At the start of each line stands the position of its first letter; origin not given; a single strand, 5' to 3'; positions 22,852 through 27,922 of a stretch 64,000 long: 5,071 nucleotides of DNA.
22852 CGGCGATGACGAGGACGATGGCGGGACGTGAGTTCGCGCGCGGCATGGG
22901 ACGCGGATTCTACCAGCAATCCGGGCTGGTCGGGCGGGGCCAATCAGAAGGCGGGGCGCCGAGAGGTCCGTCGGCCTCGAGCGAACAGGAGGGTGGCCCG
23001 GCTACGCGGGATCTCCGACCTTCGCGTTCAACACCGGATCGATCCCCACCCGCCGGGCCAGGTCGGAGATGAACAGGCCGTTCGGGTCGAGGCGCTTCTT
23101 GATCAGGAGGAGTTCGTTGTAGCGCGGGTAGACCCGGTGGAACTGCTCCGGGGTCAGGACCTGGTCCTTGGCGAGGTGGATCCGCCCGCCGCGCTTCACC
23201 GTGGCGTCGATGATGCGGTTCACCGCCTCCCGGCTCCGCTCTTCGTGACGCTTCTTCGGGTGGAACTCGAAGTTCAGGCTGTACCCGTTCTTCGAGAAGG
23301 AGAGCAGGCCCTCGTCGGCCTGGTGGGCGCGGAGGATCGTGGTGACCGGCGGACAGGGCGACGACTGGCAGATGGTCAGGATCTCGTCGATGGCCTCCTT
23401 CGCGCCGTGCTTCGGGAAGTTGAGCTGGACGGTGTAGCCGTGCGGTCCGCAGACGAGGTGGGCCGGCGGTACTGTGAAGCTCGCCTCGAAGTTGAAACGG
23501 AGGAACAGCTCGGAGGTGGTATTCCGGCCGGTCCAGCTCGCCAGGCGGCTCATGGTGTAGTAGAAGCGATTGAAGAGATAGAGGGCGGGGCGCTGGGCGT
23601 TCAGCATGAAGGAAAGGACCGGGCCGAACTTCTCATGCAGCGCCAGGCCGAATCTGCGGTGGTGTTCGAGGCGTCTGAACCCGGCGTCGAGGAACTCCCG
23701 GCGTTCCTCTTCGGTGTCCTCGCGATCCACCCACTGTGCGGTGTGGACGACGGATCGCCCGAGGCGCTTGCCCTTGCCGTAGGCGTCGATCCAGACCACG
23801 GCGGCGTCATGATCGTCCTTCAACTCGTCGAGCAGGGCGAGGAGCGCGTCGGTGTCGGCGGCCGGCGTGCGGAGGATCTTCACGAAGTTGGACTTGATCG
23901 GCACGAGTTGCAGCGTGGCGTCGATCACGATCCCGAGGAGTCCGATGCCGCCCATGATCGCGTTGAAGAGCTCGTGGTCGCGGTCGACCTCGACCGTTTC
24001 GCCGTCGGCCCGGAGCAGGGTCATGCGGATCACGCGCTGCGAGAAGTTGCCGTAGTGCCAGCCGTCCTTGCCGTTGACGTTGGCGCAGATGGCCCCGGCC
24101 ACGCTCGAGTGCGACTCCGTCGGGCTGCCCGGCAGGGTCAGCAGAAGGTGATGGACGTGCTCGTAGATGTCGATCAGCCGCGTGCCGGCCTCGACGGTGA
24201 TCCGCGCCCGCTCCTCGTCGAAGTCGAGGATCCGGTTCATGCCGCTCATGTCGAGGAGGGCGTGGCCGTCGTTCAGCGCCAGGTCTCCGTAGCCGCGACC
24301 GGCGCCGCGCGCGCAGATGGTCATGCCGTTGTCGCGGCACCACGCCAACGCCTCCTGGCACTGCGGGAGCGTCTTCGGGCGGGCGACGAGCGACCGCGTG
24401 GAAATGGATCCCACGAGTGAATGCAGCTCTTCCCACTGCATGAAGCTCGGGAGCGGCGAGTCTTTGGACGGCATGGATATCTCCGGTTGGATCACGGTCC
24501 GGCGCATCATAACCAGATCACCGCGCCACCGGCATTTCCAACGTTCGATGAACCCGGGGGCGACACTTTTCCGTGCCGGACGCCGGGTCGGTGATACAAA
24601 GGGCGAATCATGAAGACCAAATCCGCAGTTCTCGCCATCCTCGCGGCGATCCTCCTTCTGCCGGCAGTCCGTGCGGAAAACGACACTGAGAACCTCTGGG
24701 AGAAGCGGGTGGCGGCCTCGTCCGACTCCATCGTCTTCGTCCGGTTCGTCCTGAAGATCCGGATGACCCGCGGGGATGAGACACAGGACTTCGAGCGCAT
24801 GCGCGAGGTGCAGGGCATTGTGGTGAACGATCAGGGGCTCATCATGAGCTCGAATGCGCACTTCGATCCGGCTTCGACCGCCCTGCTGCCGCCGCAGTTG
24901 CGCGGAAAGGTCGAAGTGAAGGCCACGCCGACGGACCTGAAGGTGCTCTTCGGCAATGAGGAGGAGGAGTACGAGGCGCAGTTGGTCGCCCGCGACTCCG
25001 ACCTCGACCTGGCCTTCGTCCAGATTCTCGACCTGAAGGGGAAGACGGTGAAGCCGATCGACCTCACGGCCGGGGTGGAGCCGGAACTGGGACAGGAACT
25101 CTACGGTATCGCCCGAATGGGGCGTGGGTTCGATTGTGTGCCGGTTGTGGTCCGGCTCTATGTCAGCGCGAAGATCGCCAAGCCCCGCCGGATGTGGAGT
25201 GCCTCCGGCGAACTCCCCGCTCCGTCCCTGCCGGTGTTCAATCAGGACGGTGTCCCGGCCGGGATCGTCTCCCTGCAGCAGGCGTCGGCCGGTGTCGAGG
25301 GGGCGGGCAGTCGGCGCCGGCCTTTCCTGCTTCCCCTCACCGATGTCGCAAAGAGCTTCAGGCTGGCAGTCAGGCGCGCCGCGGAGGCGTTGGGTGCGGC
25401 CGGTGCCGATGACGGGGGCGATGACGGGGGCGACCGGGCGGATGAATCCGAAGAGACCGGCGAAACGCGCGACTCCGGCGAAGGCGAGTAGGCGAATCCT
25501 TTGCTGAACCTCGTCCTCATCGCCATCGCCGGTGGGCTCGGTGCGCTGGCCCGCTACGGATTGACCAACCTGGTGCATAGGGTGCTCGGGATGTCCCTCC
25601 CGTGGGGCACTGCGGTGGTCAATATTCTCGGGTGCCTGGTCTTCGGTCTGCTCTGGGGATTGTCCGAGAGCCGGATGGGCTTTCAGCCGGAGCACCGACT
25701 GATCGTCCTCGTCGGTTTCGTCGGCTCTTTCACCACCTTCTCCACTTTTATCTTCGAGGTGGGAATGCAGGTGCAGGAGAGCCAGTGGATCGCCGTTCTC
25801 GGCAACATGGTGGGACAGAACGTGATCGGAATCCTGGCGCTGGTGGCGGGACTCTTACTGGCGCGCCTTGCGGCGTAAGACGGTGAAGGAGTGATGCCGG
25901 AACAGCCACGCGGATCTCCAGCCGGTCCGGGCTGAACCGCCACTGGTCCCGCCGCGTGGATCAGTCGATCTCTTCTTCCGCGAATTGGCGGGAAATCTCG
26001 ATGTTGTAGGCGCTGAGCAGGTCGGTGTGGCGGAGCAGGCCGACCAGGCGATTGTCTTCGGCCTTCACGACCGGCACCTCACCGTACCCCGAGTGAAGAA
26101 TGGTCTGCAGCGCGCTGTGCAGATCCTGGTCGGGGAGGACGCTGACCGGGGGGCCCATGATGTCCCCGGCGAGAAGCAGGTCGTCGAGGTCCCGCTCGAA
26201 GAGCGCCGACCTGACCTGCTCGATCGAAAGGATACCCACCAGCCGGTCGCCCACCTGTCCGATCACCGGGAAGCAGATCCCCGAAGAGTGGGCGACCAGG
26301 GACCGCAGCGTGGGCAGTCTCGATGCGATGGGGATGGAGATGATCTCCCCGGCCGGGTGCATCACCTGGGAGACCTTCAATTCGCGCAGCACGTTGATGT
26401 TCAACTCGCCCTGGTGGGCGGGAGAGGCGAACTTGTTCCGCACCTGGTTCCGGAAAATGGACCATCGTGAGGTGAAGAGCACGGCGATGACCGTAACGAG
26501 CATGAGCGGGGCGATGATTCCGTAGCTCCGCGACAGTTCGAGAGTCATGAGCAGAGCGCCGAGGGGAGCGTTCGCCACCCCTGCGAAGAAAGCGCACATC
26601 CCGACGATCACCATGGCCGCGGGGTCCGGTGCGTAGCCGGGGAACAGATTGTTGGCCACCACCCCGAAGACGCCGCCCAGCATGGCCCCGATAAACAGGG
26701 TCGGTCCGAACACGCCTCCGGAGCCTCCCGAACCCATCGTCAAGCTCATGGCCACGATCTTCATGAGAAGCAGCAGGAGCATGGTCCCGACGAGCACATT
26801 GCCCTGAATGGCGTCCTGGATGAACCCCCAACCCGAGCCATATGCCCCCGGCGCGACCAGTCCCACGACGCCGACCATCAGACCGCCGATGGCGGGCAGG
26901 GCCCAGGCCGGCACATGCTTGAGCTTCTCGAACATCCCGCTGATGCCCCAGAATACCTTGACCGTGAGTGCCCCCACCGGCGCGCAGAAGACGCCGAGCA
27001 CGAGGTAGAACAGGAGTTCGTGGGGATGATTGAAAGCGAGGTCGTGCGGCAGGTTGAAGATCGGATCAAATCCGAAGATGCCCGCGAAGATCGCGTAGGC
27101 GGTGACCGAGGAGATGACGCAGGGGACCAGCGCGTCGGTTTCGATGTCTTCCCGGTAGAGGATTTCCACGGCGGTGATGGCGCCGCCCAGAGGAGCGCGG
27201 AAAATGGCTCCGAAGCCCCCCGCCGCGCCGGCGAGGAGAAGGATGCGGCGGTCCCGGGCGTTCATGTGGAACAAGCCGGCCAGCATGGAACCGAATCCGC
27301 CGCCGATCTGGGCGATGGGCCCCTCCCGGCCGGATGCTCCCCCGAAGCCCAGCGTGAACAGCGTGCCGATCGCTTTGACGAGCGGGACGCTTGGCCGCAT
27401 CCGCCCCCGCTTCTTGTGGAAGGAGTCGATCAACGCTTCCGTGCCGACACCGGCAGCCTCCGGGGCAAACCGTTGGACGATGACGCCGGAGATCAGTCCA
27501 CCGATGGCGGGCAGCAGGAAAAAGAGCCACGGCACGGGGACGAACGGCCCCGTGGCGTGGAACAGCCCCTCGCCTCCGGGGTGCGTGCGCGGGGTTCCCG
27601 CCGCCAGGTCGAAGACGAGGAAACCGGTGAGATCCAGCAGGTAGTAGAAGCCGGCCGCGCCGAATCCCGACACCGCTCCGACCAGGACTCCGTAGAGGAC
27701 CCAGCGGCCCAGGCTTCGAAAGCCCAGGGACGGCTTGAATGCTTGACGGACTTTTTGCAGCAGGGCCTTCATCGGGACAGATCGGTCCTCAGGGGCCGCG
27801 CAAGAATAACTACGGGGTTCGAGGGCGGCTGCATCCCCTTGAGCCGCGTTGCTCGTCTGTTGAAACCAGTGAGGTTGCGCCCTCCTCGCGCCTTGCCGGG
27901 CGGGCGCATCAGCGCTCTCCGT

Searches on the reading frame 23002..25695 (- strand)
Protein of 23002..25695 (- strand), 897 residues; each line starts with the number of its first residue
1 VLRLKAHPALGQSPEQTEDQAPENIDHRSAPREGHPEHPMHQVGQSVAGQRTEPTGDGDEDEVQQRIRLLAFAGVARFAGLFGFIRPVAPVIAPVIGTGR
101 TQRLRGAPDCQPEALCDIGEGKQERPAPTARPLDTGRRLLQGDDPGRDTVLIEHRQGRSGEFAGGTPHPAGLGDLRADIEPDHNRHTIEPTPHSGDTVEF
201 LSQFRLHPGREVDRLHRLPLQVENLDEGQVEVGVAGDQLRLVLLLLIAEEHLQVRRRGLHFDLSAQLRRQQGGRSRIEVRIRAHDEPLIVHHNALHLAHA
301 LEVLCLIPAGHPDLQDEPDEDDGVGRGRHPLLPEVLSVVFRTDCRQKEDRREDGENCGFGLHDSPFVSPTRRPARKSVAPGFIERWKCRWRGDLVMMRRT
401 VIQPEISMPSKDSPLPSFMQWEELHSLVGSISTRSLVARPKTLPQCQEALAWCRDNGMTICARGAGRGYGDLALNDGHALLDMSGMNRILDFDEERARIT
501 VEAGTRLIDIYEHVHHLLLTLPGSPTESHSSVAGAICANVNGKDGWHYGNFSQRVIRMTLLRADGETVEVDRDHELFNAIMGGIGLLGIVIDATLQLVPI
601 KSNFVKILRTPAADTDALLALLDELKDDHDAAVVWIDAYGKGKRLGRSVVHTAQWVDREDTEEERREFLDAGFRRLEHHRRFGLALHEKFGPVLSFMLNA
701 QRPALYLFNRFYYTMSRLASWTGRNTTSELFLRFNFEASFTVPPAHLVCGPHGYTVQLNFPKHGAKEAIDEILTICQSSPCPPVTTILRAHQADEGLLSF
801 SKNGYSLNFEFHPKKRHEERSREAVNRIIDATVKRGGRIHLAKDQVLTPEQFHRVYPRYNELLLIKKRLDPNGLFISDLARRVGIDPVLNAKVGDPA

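Call 34: search_protein_families(library=pfam, proteins=[window:23002-25695:-], max_evalue=0.01)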
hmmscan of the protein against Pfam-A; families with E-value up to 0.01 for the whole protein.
window:23002-25695:- (897 aa): 2 families
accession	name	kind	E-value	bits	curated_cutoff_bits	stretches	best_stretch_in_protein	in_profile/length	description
PF01565.28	FAD_binding_4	-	4.2e-25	88.5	26.4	1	436-570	3-138/139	FAD binding domain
PF04030.19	ALO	-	1.5e-09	38.4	23.1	1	761-883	133-258/258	D-arabinono-1,4-lactone oxidase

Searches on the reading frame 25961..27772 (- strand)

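Call 34: search_protein_families(library=pfam, proteins=[window:25961-27772:-], max_evalue=0.01)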
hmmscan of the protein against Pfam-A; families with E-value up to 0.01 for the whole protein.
window:25961-27772:- (603 aa): 2 families
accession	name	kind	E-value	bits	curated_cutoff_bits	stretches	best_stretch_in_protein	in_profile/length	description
PF00654.25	Voltage_CLC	-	1.3e-94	317.6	24.8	1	91-434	1-345/346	Voltage gated chloride channel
PF00571.33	CBS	-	2.6e-13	50.5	24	1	536-589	2-55/57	CBS domain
